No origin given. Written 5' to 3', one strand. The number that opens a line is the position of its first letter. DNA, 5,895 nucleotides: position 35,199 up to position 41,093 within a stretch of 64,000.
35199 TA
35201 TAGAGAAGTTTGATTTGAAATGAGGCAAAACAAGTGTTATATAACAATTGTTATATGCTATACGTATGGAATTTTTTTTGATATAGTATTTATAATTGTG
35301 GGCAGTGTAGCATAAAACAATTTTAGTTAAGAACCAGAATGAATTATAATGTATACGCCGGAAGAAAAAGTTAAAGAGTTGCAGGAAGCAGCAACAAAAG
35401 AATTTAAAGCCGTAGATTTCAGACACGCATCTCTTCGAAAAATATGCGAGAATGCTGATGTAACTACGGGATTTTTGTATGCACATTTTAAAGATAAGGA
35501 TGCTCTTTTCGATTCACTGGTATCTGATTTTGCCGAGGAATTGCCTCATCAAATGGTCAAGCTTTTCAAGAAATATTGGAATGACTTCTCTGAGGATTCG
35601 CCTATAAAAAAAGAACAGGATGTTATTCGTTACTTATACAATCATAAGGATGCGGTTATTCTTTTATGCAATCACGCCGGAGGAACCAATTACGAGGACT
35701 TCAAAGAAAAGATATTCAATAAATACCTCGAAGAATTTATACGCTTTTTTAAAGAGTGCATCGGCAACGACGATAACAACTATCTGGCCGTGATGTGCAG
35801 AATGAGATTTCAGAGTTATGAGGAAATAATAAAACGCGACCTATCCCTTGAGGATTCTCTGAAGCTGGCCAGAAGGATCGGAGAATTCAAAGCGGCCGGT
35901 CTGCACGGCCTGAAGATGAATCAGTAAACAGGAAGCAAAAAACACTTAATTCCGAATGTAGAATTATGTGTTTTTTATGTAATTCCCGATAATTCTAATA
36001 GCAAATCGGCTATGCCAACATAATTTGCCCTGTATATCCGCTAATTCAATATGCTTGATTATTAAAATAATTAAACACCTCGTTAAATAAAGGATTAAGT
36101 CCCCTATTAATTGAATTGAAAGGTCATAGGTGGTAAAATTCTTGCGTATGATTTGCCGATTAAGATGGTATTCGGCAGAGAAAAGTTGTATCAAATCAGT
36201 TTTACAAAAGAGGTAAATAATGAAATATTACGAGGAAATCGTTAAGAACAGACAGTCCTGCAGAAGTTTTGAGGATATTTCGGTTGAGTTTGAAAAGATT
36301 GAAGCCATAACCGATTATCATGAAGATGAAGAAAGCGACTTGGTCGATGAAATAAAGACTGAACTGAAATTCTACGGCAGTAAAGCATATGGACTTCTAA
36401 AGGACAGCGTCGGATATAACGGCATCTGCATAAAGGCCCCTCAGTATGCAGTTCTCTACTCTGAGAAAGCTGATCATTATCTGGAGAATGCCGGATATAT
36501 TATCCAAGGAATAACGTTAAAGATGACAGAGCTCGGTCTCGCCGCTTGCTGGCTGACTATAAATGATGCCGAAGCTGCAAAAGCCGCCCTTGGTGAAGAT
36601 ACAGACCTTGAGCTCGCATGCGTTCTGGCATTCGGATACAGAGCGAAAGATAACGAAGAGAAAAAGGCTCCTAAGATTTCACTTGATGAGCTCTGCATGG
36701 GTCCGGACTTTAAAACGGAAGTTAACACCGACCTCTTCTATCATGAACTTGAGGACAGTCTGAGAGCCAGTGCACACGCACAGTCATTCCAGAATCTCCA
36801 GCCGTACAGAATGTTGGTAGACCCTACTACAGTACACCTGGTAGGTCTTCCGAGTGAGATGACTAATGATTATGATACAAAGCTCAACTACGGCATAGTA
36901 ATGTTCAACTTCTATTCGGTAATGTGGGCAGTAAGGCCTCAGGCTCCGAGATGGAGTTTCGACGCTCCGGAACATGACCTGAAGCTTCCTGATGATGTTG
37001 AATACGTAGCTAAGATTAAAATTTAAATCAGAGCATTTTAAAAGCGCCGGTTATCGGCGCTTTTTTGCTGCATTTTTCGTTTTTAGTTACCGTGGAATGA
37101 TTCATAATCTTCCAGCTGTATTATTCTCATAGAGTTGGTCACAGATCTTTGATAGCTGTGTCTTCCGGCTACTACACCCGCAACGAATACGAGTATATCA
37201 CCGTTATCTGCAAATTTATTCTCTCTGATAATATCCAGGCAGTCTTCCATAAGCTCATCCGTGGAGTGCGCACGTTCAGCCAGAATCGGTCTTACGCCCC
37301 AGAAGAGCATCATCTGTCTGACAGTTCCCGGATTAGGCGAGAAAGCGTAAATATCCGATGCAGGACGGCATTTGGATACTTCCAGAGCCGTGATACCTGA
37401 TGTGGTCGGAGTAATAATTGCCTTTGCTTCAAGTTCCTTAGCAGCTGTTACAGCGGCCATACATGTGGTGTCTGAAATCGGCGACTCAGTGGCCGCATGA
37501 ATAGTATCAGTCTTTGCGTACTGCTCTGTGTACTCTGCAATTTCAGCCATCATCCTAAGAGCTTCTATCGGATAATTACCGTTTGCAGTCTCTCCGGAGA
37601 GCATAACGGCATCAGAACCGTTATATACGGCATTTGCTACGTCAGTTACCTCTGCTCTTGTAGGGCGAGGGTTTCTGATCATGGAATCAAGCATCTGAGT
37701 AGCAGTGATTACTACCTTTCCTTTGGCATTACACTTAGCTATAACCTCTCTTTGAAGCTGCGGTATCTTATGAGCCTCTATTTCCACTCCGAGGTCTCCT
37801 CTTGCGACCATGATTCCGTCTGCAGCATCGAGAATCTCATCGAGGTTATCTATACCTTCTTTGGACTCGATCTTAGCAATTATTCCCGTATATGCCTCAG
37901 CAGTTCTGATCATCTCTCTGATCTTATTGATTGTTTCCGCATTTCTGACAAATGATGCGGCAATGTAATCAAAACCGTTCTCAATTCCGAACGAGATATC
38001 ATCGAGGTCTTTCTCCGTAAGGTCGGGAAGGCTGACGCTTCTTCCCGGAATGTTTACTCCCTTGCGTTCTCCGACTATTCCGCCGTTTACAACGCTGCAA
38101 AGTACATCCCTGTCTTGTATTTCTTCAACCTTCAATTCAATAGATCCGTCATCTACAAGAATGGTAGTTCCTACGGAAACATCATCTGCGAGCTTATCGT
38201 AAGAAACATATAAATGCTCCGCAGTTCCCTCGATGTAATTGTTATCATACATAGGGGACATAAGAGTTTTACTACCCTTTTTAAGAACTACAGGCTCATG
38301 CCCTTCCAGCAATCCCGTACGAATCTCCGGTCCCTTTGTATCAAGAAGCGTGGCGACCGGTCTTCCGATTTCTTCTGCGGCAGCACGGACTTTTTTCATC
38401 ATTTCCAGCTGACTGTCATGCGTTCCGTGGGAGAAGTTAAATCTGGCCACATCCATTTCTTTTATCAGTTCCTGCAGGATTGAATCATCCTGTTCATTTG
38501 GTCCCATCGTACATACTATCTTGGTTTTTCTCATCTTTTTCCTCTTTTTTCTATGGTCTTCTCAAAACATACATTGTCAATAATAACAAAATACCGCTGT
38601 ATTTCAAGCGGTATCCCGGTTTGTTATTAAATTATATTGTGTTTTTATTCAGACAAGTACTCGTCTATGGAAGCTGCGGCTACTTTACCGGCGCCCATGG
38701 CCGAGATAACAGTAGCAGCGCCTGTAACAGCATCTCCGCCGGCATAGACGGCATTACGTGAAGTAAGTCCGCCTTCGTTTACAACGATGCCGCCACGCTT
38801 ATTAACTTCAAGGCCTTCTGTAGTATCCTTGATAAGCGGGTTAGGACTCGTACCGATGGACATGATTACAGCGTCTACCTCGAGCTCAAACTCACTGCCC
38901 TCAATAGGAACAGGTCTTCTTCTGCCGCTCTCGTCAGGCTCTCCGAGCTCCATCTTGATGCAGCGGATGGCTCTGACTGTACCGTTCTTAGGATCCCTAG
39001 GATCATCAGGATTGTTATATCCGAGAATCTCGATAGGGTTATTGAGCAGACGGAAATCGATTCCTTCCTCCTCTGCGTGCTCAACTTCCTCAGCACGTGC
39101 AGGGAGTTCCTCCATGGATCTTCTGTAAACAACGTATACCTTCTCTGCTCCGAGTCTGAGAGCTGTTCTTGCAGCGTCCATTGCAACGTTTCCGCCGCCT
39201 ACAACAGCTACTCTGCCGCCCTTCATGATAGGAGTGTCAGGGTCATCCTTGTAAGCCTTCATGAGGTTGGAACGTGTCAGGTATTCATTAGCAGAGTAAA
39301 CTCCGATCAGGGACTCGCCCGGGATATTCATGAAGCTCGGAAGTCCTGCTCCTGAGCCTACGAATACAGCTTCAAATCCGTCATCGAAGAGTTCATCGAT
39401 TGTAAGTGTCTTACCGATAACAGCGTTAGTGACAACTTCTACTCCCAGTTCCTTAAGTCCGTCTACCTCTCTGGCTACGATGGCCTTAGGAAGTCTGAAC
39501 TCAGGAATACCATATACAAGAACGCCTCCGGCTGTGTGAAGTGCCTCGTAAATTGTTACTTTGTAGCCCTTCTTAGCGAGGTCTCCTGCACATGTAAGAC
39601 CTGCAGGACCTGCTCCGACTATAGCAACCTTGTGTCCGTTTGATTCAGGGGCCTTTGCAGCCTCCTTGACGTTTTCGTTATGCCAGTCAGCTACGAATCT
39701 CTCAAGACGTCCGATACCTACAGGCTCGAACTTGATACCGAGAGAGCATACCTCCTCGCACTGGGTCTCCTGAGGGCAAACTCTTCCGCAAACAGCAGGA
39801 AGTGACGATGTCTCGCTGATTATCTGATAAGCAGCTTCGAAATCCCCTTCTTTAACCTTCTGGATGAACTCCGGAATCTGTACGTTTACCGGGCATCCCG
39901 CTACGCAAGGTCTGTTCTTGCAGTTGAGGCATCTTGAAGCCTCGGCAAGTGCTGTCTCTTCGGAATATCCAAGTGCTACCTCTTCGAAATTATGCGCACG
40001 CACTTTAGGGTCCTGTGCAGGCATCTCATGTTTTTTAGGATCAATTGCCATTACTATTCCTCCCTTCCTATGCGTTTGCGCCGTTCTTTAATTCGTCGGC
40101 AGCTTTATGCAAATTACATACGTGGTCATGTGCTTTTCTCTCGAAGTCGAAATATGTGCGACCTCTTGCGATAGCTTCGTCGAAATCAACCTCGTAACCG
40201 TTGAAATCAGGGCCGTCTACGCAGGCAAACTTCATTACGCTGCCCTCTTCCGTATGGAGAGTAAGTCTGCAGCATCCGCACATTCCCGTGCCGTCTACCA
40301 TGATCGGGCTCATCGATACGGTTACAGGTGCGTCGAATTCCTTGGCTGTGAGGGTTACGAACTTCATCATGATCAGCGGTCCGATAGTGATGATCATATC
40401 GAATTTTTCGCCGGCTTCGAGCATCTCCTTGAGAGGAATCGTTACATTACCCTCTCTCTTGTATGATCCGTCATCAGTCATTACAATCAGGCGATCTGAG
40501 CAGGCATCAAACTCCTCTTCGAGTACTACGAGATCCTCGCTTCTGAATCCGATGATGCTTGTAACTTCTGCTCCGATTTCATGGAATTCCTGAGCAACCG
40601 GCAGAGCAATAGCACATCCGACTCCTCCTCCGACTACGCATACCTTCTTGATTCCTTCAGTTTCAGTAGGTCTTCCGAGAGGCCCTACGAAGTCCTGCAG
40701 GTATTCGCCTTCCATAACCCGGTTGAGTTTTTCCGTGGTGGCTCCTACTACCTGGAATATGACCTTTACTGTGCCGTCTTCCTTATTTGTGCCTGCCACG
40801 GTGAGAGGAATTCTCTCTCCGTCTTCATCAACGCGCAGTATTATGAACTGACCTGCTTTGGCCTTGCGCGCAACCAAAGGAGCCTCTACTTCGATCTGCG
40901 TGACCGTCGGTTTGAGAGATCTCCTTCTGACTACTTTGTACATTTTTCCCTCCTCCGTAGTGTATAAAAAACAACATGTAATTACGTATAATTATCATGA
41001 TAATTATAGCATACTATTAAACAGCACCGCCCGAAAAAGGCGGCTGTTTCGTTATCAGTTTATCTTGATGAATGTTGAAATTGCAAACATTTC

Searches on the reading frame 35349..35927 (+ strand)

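Call 7: search_protein_families(library=ncbifam, max_evalue=0.00001, proteins=[window:35349-35927:+])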
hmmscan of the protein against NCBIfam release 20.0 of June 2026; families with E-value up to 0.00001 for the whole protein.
window:35349-35927:+ (192 aa): 6 families
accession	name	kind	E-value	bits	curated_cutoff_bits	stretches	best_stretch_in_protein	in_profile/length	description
NF051852.1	efflux_TF_MtrR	exception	2e-11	44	280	1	10-72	14-76/205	multidrug efflux system transcriptional repressor MtrR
NF041196.1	ScbR_bind_reg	equivalog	1.4e-09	38.4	150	1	10-68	10-68/191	ScbR family autoregulator-binding transcription factor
NF007949.0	PRK10668.1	equivalog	1.8e-07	30.9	271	1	6-95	11-95/216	multidrug efflux transporter transcriptional repressor AcrR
NF037937.1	septum_RefZ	equivalog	2.2e-07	31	180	1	11-100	4-93/195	forespore capture DNA-binding protein RefZ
NF053878.1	FATransRegFadRBac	equivalog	1.8e-06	27.8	200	0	5-67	2-61/190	fatty acid metabolism transcriptional regulator FadR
TIGR03384.1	betaine_BetI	equivalog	4.6e-06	26.4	201.3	1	7-75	9-77/189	choline-binding transcriptional repressor BetI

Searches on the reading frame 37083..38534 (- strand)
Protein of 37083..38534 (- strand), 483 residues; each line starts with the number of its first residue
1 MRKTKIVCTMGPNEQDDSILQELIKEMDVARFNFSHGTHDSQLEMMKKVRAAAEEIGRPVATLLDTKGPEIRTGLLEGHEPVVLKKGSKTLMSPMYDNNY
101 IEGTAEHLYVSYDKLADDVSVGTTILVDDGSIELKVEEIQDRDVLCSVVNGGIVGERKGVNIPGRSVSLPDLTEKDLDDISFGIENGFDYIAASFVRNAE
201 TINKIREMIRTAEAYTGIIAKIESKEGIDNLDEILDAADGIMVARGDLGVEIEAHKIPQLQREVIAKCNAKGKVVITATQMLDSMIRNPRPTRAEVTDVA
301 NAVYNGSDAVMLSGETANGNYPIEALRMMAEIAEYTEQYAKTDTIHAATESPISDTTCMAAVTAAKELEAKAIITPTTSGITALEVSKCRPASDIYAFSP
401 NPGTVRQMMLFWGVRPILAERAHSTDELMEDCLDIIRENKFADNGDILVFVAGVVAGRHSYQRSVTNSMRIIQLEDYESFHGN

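Call 7: search_protein_families(library=ncbifam, max_evalue=0.00001, proteins=[window:37083-38534:-])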
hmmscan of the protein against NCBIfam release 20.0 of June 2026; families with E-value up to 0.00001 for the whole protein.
window:37083-38534:- (483 aa): 7 families
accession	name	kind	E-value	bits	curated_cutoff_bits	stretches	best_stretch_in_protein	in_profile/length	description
TIGR01064.1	pyruv_kin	equivalog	7.2e-168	559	306.4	1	2-471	1-473/476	pyruvate kinase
NF004978.0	PRK06354.1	subfamily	4.2e-165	550.5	462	1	1-458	7-466/590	pyruvate kinase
NF004491.0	PRK05826.1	subfamily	3.9e-164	546.7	432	1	1-475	4-476/477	pyruvate kinase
NF006664.0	PRK09206.1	equivalog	2.4e-147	491.3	686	1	1-456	1-457/470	pyruvate kinase PykF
NF004886.0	PRK06247.1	subfamily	1.9e-141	472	623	1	2-475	5-471/476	pyruvate kinase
NF005234.0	PRK06739.1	equivalog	1.4e-91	307.1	564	1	7-343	6-335/352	pyruvate kinase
NF011314.0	PRK14725.1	equivalog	4.6e-58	197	642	2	106-342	360-599/614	pyruvate kinase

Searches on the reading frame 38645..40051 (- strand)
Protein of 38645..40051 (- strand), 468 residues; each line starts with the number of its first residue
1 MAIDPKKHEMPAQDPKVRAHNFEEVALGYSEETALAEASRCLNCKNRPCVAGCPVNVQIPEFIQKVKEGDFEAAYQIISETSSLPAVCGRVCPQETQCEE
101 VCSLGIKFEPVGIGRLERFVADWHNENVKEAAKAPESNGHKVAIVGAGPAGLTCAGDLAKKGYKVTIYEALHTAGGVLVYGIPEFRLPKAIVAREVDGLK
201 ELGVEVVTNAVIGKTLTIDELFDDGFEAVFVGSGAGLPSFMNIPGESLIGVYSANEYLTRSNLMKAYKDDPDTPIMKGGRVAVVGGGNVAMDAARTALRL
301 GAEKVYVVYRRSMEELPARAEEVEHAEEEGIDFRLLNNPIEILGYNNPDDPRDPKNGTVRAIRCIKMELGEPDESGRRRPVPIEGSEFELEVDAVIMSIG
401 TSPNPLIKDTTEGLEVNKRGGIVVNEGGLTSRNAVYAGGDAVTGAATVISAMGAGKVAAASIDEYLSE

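Call 7: search_protein_families(library=ncbifam, max_evalue=0.00001, proteins=[window:38645-40051:-])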
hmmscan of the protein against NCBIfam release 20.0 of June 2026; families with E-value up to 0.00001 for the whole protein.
window:38645-40051:- (468 aa): 49 families (the best 25 are shown)
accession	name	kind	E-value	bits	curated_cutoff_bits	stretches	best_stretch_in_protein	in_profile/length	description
NF009414.0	PRK12778.1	equivalog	2.4e-218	727.1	1103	1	5-467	294-750/752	bifunctional dihydroorotate dehydrogenase B NAD binding subunit/NADPH-dependent glutamate synthase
TIGR01316.1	gltA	equivalog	2.1e-175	583.9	471.75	1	15-466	2-449/449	NADPH-dependent glutamate synthase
NF009413.0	PRK12775.1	equivalog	1e-159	533.3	1895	1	3-467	295-755/1006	putative trifunctional 2-polyprenylphenol hydroxylase/glutamate synthase subunit beta/ferritin domain-containing protein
NF009415.0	PRK12779.1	equivalog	3.4e-124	415.8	1519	1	49-463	210-623/944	putative bifunctional glutamate synthase subunit beta/2-polyprenylphenol hydroxylase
NF009454.0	PRK12814.1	equivalog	2.5e-114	383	916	1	47-467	102-501/657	putative NADPH-dependent glutamate synthase small subunit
NF009410.0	PRK12771.1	subfamily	9.9e-114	380.9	516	1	47-467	48-446/566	NAD(P)-binding protein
TIGR01318.1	gltD_gamma_fam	subfamily_domain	8.2e-111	370.8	482.95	1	4-466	5-465/467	glutamate synthase, small subunit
NF009408.0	PRK12769.1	equivalog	1.1e-102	344.3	1003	1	6-467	192-652/659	formate-dependent uric acid utilization protein AegA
NF010590.0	PRK13984.1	equivalog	3e-90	303.1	946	1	5-467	156-607/611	putative oxidoreductase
TIGR03315.1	Se_ygfK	equivalog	5.4e-85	285.6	835.3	1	30-462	428-835/1012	putative selenate reductase subunit YgfK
NF009451.0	PRK12809.1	equivalog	1.1e-83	281.6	1154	1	18-461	187-629/639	formate-dependent uric acid utilization protein YgfT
NF009409.0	PRK12770.1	subfamily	4.5e-80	269.4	343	1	133-467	12-351/360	putative glutamate synthase subunit beta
TIGR01317.1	GOGAT_sm_gam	subfamily_domain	4.7e-78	263.2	447.7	1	6-466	9-478/485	glutamate synthase small subunit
NF045663.1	diclust_near_Sec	equivalog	1.3e-45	155.8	530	1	48-235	19-199/759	pyridine nucleotide-disulfide oxidoreductase/dicluster-binding protein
TIGR01292.1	TRX_reduct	equivalog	5.9e-21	74.6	343.45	1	385-466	220-300/300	thioredoxin-disulfide reductase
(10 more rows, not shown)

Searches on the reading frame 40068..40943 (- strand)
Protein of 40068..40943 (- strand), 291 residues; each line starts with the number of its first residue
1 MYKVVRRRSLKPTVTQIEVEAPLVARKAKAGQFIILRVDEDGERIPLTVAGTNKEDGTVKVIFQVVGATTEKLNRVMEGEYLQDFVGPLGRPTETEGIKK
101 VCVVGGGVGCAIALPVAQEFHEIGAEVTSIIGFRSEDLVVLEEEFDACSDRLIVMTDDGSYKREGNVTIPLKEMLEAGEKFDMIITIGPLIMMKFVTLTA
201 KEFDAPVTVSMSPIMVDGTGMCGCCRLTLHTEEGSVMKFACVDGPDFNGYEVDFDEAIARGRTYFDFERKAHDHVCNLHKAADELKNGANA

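Call 7: search_protein_families(library=ncbifam, max_evalue=0.00001, proteins=[window:40068-40943:-])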
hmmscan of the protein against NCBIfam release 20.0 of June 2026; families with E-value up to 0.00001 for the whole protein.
window:40068-40943:- (291 aa): 11 families
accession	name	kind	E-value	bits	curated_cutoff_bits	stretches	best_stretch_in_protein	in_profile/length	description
NF004862.0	PRK06222.1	subfamily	2.1e-109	365.4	220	1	1-280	1-276/281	sulfide/dihydroorotate dehydrogenase-like FAD/NAD-binding protein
NF009414.0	PRK12778.1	equivalog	2.3e-100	337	1103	1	1-275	1-271/752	bifunctional dihydroorotate dehydrogenase B NAD binding subunit/NADPH-dependent glutamate synthase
NF009413.0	PRK12775.1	equivalog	4.8e-80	269.6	1895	1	1-281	1-280/1006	putative trifunctional 2-polyprenylphenol hydroxylase/glutamate synthase subunit beta/ferritin domain-containing protein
NF009415.0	PRK12779.1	equivalog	2.3e-59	201.2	1519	1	2-271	651-937/944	putative bifunctional glutamate synthase subunit beta/2-polyprenylphenol hydroxylase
NF000797.0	PRK00054.1-2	equivalog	1.5e-38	132.6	270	1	3-249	18-262/267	dihydroorotate dehydrogenase electron transfer subunit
NF000796.0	PRK00054.1-1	equivalog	1.2e-35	123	224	1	27-252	28-235/254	dihydroorotate dehydrogenase electron transfer subunit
NF000798.0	PRK00054.1-3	equivalog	3.4e-33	115.3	219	1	2-253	8-243/244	dihydroorotate dehydrogenase electron transfer subunit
NF000799.0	PRK00054.1-4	equivalog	6.7e-32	110.6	314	1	3-252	8-256/258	dihydroorotate dehydrogenase electron transfer subunit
TIGR02911.1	sulfite_red_B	equivalog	1.3e-15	57.2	288.6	1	26-248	29-252/261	anaerobic sulfite reductase subunit AsrB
NF004470.0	PRK05802.1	equivalog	5.4e-13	48.6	313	1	13-232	81-308/330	sulfide/dihydroorotate dehydrogenase-like FAD/NAD-binding protein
NF006220.0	PRK08345.1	subfamily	4.6e-08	32.6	395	0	28-112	43-127/294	cytochrome-c3 hydrogenase subunit gamma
